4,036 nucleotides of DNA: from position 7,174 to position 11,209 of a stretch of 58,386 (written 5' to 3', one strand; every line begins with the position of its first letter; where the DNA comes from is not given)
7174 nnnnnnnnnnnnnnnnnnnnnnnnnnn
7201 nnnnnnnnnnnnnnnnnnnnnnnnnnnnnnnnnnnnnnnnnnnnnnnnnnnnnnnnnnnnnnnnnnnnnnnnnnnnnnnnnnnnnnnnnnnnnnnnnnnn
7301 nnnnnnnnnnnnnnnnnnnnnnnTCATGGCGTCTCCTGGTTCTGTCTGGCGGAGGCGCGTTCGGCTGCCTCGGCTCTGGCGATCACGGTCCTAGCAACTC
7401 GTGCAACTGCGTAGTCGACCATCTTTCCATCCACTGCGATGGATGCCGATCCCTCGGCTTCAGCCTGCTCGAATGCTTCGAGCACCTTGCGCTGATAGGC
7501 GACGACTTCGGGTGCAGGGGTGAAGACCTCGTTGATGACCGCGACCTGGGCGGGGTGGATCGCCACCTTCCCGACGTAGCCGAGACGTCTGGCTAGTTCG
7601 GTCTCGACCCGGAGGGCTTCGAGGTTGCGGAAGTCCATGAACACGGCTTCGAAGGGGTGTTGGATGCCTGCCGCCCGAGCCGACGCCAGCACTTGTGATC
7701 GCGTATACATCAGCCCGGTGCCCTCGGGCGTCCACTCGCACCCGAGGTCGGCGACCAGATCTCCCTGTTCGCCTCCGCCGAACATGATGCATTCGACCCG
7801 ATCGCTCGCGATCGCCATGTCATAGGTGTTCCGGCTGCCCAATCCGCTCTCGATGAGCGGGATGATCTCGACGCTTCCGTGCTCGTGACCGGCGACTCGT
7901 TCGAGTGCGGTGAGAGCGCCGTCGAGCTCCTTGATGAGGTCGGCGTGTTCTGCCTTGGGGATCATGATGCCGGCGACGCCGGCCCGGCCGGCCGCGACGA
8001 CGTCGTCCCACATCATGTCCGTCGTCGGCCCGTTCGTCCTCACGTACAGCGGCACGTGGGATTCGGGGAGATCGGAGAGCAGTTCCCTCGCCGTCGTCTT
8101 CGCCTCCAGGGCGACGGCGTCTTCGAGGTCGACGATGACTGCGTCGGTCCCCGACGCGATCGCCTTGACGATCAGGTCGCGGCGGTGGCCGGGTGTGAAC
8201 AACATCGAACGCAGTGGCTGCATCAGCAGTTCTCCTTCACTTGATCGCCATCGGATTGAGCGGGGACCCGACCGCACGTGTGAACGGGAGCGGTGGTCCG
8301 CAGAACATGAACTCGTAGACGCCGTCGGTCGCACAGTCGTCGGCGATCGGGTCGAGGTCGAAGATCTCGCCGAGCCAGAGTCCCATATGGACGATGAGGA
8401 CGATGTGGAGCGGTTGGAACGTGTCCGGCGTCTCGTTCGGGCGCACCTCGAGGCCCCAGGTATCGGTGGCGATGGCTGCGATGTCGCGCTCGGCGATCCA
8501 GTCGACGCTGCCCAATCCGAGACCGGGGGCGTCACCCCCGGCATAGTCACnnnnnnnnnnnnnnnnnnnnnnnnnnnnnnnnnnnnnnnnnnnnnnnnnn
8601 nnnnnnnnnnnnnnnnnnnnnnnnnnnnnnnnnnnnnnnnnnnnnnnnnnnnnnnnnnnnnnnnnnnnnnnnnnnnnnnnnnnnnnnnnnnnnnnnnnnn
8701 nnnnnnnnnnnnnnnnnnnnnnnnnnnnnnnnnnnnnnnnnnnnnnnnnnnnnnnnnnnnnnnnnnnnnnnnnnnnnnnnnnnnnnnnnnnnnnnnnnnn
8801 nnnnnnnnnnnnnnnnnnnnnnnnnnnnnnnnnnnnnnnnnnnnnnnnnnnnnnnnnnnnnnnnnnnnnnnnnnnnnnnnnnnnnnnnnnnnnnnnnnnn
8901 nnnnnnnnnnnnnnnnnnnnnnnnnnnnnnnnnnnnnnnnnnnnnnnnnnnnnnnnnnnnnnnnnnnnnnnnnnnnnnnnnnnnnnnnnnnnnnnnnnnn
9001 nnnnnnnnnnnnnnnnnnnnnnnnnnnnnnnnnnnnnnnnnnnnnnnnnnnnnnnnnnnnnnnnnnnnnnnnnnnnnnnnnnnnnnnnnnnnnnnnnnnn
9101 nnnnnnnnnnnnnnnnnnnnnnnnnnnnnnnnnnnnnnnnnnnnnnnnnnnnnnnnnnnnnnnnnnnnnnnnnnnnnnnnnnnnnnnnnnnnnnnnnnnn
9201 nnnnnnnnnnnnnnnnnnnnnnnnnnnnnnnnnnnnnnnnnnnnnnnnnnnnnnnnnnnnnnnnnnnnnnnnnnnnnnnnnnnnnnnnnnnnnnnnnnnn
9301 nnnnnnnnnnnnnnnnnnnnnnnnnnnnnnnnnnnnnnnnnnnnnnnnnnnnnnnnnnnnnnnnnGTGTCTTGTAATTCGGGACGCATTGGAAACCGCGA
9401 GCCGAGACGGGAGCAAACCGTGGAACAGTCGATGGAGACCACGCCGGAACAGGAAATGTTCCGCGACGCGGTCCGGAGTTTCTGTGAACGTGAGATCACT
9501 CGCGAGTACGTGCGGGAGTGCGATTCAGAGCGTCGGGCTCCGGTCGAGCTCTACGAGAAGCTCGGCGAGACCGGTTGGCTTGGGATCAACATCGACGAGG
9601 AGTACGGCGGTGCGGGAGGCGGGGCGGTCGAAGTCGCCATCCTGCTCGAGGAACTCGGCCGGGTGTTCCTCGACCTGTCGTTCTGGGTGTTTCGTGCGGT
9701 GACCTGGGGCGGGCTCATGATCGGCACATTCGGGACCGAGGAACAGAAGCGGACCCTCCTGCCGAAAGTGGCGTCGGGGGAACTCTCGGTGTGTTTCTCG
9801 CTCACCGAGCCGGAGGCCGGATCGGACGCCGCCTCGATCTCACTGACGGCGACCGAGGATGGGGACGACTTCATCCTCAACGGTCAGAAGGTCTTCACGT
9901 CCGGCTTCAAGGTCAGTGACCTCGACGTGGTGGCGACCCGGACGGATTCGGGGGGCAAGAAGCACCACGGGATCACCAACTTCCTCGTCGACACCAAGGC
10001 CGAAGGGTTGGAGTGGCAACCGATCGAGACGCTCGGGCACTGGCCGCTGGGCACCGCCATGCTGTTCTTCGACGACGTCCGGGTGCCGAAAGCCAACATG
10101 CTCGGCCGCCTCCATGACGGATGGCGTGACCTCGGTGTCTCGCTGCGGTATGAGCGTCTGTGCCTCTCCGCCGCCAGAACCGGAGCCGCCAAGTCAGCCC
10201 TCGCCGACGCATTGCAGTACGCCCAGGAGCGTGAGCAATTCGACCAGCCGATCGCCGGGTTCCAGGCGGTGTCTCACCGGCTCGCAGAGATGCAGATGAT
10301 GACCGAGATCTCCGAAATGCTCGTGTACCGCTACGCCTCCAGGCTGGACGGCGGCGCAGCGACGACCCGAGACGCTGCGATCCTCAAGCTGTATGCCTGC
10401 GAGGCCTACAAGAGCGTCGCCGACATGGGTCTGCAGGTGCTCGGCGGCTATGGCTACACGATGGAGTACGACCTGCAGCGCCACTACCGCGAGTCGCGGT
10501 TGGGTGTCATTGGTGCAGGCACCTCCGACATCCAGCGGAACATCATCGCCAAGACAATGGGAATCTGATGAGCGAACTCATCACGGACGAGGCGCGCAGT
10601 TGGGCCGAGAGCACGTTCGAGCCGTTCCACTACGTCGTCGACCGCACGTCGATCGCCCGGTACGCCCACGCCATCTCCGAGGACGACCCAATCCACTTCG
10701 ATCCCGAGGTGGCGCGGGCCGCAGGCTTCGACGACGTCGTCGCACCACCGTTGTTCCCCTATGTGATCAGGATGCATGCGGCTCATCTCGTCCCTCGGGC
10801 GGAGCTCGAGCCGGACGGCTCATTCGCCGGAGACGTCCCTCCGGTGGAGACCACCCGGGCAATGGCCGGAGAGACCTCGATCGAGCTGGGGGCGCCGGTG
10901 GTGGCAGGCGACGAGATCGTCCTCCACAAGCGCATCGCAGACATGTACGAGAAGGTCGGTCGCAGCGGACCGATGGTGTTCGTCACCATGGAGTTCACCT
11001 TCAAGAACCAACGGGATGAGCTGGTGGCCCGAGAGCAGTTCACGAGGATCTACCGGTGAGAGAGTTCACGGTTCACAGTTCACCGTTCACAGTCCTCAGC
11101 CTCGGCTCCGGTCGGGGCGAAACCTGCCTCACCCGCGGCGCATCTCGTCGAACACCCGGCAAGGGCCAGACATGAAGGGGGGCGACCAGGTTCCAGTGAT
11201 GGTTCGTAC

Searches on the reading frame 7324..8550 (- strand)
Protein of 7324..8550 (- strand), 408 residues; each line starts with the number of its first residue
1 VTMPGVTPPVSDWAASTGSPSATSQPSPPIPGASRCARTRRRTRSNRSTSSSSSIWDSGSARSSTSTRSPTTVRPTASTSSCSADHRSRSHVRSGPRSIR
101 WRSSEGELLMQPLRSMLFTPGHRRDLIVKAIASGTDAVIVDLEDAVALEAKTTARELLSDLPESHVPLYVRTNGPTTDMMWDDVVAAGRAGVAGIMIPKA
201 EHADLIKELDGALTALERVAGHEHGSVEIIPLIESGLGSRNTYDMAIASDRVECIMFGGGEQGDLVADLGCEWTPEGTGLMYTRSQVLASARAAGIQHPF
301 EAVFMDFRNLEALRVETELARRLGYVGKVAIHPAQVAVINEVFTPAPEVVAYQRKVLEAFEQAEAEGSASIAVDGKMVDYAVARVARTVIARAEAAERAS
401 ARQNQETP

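Call 45: search_protein_families(library=pfam, proteins=[window:7324-8550:-], max_evalue=0.00001)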
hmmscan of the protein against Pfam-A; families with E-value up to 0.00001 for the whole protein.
window:7324-8550:- (408 aa): 2 families
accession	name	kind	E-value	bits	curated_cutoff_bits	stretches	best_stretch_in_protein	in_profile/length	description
PF03328.21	HpcH_HpaI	-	4.9e-40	137.6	25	1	114-333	1-221/221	HpcH/HpaI aldolase/citrate lyase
PF15617.12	C-C_Bond_Lyase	-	4.5e-11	42.9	28.4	0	310-394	235-316/320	C-C_Bond_Lyase of the TIM-Barrel fold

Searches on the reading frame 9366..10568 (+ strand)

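Call 45: search_protein_families(library=pfam, proteins=[window:9366-10568:+], max_evalue=0.00001)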
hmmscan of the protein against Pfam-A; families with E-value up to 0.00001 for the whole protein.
window:9366-10568:+ (400 aa): 4 families
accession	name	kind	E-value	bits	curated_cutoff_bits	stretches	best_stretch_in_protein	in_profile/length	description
PF00441.29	Acyl-CoA_dh_1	-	1e-40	139.8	22.4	1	251-398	2-149/150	Acyl-CoA dehydrogenase, C-terminal domain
PF02771.21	Acyl-CoA_dh_N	-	3.9e-32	111.4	22.9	1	26-139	1-113/113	Acyl-CoA dehydrogenase, N-terminal domain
PF02770.24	Acyl-CoA_dh_M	-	5.7e-21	74.9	33.3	1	143-238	1-97/97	Acyl-CoA dehydrogenase, middle domain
PF08028.16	Acyl-CoA_dh_2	-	3e-15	57.1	22.7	1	265-376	1-122/134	Acyl-CoA dehydrogenase, C-terminal domain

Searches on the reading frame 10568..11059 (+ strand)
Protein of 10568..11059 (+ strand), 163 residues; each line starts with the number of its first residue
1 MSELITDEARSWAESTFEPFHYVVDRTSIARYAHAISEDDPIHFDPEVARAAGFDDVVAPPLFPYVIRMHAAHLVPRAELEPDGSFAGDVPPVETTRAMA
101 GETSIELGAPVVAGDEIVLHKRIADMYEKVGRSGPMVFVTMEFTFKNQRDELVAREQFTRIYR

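Call 45: search_protein_families(library=pfam, proteins=[window:10568-11059:+], max_evalue=0.00001)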
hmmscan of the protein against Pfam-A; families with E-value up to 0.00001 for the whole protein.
window:10568-11059:+ (163 aa): 1 family
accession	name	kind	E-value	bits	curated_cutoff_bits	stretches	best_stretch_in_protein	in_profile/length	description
PF13452.11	FAS1_DH_region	-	2.4e-30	105.8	22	1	16-155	6-131/132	FAS1-like, dehydratase domain region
